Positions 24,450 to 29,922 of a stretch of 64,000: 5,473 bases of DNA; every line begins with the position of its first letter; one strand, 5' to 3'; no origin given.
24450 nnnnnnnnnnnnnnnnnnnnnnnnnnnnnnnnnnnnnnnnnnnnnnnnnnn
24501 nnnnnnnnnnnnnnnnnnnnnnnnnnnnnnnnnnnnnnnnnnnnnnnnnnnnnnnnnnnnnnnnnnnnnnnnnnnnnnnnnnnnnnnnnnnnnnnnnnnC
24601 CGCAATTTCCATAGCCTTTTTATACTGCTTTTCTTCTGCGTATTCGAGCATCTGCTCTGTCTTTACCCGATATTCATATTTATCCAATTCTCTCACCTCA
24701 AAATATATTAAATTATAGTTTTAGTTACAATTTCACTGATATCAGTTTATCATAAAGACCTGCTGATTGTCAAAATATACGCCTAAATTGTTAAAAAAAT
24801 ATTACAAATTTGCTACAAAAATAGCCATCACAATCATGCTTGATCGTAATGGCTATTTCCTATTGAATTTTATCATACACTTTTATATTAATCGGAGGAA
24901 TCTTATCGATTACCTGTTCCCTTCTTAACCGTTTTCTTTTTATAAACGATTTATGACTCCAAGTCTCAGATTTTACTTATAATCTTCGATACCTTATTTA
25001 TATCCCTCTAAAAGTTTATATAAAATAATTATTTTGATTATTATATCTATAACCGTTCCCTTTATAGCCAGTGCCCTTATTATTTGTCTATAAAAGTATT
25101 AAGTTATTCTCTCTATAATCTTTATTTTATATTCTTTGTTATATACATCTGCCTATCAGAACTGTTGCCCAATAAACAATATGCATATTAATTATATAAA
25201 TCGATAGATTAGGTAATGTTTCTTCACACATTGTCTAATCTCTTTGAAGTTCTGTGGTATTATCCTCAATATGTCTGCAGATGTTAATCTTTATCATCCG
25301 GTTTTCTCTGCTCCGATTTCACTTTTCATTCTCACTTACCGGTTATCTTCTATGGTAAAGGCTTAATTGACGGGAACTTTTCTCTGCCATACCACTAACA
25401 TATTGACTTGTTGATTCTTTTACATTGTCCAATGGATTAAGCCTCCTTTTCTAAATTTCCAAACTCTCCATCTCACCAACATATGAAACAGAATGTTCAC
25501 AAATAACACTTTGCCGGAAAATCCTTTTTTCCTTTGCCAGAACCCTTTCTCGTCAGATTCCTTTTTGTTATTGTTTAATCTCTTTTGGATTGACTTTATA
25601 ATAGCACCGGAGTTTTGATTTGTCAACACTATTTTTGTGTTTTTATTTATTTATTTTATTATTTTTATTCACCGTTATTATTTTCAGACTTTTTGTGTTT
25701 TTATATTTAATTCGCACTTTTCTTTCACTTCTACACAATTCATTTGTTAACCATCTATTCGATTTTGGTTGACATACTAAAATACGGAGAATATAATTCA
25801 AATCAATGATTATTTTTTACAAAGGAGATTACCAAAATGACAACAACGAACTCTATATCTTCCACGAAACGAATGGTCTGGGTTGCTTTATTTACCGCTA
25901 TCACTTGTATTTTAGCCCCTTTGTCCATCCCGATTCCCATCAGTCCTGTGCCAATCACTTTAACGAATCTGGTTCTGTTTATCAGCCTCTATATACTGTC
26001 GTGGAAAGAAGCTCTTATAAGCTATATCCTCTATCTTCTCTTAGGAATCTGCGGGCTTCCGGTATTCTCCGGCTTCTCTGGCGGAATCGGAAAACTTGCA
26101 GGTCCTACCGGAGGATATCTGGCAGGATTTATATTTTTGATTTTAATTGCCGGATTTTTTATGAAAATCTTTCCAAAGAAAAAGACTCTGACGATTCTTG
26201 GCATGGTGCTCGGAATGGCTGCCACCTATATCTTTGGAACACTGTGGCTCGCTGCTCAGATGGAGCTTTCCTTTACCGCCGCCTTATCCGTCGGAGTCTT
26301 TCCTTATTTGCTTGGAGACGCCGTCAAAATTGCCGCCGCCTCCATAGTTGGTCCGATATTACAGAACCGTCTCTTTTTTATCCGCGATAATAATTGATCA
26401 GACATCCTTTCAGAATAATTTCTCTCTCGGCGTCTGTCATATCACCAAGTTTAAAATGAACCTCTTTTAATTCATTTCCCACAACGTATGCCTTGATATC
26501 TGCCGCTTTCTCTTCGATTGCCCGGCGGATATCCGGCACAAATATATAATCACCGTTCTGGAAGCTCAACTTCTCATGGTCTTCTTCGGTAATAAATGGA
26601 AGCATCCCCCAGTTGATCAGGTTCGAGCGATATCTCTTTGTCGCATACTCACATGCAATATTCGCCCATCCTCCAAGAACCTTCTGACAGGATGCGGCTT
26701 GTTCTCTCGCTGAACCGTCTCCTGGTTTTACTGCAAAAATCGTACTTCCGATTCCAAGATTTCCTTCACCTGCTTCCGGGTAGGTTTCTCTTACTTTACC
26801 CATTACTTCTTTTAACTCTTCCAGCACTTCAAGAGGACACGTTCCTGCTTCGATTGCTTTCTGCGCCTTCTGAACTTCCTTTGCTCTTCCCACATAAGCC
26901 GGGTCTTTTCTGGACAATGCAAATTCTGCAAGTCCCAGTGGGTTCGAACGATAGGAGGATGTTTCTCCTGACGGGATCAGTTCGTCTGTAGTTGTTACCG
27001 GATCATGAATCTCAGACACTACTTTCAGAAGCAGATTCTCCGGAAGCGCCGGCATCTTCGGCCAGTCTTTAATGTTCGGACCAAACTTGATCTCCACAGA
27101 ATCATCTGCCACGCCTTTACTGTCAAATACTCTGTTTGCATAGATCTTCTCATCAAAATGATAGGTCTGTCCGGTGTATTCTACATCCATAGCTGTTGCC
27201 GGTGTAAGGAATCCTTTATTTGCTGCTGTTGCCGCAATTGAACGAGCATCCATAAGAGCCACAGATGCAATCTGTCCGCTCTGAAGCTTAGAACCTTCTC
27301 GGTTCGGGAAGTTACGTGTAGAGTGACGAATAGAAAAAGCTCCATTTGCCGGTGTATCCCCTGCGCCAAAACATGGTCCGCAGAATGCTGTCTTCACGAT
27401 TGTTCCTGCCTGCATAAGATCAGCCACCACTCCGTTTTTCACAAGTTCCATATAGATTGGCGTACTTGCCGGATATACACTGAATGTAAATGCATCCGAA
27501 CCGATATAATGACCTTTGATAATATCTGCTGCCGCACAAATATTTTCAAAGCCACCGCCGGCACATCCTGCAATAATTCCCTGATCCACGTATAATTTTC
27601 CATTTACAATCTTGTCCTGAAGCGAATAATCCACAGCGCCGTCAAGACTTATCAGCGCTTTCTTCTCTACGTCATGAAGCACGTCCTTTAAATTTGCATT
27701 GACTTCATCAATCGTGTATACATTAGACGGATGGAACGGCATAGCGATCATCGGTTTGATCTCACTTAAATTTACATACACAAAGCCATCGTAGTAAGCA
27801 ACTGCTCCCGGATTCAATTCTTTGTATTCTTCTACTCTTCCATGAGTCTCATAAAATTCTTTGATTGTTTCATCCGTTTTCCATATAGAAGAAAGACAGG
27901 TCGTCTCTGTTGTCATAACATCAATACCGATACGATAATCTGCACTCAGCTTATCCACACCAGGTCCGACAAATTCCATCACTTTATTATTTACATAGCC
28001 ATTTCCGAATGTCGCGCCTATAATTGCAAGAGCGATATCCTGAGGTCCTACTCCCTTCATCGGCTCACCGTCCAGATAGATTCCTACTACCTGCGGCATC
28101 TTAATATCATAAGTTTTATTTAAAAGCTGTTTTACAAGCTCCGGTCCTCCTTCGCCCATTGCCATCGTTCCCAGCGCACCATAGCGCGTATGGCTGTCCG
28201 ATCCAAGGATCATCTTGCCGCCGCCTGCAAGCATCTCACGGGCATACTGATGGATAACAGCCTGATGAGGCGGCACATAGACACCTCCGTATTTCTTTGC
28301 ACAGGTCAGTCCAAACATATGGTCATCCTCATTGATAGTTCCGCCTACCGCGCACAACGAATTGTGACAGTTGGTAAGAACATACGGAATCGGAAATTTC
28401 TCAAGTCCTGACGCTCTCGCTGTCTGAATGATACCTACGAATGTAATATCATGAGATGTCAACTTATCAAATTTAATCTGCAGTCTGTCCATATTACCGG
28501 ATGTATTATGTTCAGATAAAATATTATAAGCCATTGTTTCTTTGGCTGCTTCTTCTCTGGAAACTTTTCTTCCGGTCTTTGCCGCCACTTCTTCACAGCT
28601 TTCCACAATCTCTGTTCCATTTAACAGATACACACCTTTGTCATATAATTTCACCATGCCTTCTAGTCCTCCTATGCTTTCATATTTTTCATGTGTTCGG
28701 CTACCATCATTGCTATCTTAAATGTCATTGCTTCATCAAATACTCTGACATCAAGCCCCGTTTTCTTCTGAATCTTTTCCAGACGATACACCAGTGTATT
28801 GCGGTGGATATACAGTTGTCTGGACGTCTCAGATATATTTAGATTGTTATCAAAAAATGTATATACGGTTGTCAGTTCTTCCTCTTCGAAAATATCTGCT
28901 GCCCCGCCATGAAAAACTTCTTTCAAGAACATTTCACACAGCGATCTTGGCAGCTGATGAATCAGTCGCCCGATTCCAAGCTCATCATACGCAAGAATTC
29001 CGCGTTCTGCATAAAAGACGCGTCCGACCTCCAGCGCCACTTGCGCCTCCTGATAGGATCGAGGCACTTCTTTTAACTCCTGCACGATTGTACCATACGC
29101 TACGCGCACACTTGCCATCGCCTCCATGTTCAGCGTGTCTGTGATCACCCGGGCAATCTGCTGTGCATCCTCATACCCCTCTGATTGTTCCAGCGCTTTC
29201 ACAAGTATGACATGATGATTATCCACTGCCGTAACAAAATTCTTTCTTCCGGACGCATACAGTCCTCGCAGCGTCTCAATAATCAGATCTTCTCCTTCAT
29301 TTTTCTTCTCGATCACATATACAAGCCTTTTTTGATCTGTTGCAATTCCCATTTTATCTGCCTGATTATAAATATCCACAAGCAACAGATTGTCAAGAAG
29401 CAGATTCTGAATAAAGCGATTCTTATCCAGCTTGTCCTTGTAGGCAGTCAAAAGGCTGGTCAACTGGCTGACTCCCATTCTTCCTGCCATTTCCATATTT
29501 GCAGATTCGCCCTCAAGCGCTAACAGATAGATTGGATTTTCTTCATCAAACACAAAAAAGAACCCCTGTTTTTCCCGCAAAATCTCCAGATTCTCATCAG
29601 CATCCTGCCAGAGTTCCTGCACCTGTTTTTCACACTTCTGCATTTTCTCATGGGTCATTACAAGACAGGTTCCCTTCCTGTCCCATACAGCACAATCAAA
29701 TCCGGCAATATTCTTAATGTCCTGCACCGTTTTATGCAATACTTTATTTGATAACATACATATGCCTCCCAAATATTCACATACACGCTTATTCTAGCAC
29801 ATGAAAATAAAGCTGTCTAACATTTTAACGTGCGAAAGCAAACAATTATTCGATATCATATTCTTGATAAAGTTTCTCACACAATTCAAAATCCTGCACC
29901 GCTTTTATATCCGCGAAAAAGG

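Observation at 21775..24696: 973-aa protein with an unusual architecture: TPR-like N-terminus, (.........)5 coiled coil, roughly 130-residue D/E/F/Y polyacidic tract and a C-terminal P-loop NTPase-like domain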

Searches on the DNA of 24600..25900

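Call 60: search_rna_families(source=window, start=24600, end=25900, threshold=evalue, max_evalue=1)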
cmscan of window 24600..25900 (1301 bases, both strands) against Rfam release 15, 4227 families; matches with E-value up to 1: 0.
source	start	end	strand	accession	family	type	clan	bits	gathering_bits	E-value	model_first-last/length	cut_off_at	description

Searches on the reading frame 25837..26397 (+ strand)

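Call 16: search_protein_families(library=pfam, proteins=[window:25837-26397:+], max_evalue=0.00001)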
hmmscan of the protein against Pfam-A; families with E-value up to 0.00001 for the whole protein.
window:25837-26397:+ (186 aa): 1 family
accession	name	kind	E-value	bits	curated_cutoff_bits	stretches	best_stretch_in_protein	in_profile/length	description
PF02632.19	BioY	-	2.1e-39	135.1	25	1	35-176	1-139/140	BioY family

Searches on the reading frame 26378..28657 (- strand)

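Call 16: search_protein_families(library=pfam, proteins=[window:26378-28657:-], max_evalue=0.00001)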
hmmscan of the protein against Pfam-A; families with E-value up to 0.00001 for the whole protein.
window:26378-28657:- (759 aa): 1 family
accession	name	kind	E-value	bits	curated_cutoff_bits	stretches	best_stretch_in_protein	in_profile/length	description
PF00330.25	Aconitase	-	1.2e-92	311.7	28.7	1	45-475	2-462/463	Aconitase family (aconitate hydratase)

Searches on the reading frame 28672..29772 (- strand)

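Call 16: search_protein_families(library=pfam, proteins=[window:28672-29772:-], max_evalue=0.00001)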
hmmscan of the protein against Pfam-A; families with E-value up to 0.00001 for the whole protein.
window:28672-29772:- (366 aa): 2 families
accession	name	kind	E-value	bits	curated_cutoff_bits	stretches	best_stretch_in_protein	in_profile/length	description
PF13556.12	HTH_30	-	9.7e-19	67.4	27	1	300-356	2-58/59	PucR C-terminal helix-turn-helix domain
PF17853.6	GGDEF_2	-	1.1e-14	55.1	24.5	1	133-249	7-116/116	GGDEF-like domain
